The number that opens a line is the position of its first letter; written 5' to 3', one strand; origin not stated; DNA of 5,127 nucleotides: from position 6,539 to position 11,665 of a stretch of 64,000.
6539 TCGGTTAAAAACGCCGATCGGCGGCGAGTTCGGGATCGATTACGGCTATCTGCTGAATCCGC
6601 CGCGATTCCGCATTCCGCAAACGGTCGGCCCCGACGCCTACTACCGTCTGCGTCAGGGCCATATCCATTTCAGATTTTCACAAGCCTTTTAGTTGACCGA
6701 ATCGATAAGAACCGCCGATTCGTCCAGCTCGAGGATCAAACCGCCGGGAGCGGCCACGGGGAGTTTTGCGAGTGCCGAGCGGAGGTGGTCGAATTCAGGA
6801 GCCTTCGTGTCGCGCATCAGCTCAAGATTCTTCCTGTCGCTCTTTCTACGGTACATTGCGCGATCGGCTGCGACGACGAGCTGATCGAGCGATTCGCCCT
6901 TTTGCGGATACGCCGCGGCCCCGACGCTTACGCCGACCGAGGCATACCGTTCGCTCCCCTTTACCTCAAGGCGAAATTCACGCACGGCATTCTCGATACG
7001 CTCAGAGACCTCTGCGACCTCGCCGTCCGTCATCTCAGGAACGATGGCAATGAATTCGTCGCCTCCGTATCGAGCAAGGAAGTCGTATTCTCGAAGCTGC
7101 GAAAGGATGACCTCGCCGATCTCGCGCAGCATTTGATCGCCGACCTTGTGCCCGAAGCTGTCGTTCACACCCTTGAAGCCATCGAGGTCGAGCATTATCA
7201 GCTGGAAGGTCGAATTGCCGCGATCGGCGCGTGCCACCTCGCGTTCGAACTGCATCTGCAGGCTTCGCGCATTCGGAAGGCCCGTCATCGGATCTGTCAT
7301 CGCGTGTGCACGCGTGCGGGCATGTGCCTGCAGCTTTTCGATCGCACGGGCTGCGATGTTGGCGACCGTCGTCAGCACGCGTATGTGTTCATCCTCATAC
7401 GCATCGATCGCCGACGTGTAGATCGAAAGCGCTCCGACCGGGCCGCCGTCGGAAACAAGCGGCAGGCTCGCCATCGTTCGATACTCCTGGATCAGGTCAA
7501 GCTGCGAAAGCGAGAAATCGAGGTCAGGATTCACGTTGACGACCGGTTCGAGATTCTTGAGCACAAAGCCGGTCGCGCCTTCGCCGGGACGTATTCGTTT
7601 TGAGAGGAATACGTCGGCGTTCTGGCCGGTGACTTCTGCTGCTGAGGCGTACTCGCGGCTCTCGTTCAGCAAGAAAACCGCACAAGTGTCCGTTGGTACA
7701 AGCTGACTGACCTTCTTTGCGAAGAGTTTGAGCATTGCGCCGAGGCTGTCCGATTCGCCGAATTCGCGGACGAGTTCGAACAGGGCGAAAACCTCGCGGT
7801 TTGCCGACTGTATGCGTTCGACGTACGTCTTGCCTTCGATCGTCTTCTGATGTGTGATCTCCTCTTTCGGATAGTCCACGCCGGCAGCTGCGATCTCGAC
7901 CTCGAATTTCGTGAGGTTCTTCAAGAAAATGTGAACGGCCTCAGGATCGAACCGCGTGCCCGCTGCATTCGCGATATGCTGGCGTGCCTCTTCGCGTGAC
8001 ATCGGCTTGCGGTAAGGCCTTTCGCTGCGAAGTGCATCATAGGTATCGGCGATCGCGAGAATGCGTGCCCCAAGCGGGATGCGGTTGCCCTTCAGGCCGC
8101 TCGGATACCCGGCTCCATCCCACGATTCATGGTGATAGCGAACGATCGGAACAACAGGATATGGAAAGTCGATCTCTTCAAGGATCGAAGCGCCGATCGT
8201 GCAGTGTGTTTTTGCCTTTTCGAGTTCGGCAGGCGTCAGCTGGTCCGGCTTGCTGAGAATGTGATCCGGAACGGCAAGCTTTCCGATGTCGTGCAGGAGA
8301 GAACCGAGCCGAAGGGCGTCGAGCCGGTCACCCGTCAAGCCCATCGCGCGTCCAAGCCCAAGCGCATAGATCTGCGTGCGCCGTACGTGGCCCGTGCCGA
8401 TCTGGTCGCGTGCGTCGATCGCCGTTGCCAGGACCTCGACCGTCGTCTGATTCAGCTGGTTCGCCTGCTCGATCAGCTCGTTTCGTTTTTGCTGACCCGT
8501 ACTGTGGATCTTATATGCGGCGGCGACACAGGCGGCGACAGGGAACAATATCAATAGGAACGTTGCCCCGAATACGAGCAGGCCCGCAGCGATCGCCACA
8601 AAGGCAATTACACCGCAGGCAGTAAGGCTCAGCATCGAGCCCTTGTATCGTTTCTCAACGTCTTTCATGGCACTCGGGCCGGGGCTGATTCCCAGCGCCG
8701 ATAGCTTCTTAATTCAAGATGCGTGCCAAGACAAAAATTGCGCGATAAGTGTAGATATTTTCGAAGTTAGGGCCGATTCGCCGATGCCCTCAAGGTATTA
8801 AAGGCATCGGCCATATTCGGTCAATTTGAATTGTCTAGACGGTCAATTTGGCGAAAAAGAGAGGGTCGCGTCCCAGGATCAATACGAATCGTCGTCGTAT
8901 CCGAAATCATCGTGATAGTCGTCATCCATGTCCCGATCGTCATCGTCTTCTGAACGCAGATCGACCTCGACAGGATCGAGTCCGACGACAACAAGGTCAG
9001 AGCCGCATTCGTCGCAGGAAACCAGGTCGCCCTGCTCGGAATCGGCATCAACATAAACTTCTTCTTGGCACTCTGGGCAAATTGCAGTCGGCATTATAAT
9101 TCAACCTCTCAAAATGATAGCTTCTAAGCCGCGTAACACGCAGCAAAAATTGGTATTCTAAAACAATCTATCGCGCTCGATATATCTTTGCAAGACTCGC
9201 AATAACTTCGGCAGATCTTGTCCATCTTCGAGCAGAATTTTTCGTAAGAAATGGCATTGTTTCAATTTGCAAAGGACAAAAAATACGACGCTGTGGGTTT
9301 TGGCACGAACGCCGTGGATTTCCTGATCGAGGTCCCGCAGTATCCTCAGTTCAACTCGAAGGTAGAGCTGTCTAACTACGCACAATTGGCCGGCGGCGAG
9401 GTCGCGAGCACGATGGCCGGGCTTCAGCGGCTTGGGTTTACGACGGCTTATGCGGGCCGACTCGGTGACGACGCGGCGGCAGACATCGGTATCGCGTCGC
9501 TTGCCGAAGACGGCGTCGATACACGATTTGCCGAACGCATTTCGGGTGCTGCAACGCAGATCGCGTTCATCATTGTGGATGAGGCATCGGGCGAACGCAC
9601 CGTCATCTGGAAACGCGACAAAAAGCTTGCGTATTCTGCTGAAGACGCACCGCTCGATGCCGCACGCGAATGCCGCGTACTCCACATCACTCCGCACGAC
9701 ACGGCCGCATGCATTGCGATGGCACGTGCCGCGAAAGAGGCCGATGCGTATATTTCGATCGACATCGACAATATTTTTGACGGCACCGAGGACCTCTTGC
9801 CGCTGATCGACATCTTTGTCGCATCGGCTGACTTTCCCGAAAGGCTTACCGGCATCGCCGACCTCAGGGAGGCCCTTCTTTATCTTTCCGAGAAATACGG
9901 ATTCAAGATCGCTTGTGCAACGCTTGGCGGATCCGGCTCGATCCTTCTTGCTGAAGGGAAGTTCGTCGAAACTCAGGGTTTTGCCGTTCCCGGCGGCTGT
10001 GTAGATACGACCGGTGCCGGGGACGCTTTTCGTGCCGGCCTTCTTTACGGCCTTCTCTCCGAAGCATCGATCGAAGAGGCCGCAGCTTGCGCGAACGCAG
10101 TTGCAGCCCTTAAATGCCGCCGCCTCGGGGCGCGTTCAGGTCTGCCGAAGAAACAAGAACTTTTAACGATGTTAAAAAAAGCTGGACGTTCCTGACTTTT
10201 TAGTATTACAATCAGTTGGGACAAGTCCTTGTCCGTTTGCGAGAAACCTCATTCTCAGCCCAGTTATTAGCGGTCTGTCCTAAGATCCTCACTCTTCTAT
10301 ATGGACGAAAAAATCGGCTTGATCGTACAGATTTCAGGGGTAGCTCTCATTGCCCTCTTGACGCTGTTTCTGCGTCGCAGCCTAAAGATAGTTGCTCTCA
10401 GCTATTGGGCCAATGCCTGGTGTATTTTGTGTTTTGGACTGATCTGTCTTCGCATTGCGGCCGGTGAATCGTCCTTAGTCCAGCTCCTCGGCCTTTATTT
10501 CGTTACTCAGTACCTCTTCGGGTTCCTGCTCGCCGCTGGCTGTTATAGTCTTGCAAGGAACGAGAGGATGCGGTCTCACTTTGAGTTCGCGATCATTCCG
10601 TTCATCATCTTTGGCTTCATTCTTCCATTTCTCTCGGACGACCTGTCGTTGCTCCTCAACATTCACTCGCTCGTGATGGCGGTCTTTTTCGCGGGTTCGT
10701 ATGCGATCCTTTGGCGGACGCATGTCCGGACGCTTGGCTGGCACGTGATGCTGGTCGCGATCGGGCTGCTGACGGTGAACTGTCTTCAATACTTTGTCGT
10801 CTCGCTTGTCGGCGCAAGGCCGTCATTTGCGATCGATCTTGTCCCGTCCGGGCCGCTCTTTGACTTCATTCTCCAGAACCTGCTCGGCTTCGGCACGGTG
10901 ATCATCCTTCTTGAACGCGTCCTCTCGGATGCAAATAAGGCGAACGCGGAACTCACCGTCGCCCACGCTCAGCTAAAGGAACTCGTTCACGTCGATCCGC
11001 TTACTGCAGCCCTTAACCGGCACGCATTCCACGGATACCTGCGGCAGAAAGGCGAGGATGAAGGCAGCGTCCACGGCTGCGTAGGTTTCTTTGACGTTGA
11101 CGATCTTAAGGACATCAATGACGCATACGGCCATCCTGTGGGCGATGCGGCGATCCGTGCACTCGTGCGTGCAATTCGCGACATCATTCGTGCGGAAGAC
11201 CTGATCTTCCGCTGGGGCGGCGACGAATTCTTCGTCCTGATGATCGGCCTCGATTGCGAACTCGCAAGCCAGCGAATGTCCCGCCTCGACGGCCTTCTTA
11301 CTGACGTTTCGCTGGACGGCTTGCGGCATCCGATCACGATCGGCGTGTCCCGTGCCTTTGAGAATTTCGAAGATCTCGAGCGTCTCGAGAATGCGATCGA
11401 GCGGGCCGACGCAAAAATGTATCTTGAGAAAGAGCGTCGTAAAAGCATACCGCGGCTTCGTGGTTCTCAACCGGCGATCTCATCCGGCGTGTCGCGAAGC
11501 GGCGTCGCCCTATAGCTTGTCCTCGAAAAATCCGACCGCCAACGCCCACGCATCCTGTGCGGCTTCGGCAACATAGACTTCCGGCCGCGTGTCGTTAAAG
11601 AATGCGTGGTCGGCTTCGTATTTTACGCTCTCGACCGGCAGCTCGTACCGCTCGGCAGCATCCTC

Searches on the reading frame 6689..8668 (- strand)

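Call 14: search_protein_families(library=pfam, proteins=[window:6689-8668:-], max_evalue=0.001)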
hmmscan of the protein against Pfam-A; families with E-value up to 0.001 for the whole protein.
window:6689-8668:- (659 aa): 7 families
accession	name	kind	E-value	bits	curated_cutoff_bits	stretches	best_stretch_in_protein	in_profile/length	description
PF00990.26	GGDEF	-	8.4e-46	156.1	23.8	1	456-614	1-160/161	Diguanylate cyclase, GGDEF domain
PF13487.12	HD_5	-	3.5e-39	134.7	27.2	1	79-243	2-169/170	HD domain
PF01966.28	HD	-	1.1e-20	74.5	22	1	93-212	3-115/116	HD domain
PF13185.12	GAF_2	-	2.9e-13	50.6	28.6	1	308-444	3-136/136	GAF domain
PF01590.32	GAF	-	3.7e-09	37.7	22.4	1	310-443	3-133/133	GAF domain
PF13492.12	GAF_3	-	2.4e-05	25.2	27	1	312-444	5-128/129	GAF domain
PF08668.18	HDOD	-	0.00027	20.9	22.9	0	97-181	101-195/196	HDOD domain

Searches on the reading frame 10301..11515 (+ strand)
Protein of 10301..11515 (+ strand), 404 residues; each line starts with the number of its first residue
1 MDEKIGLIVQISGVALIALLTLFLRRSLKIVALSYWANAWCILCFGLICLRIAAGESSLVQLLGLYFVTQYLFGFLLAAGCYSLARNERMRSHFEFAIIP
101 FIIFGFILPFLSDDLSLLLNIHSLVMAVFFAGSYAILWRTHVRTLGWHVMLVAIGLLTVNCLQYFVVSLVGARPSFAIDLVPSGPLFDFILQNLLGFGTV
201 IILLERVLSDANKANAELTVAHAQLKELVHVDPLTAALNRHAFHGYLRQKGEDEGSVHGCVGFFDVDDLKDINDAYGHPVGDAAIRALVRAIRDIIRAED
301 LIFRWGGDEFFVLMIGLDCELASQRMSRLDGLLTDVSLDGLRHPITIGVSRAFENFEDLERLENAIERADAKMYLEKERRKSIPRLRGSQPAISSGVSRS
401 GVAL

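Call 14: search_protein_families(library=pfam, proteins=[window:10301-11515:+], max_evalue=0.001)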
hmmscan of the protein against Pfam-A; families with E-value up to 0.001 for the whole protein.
window:10301-11515:+ (404 aa): 1 family
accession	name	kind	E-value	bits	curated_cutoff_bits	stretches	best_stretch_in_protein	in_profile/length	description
PF00990.26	GGDEF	-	2.3e-26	92.9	23.8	1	230-381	2-159/161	Diguanylate cyclase, GGDEF domain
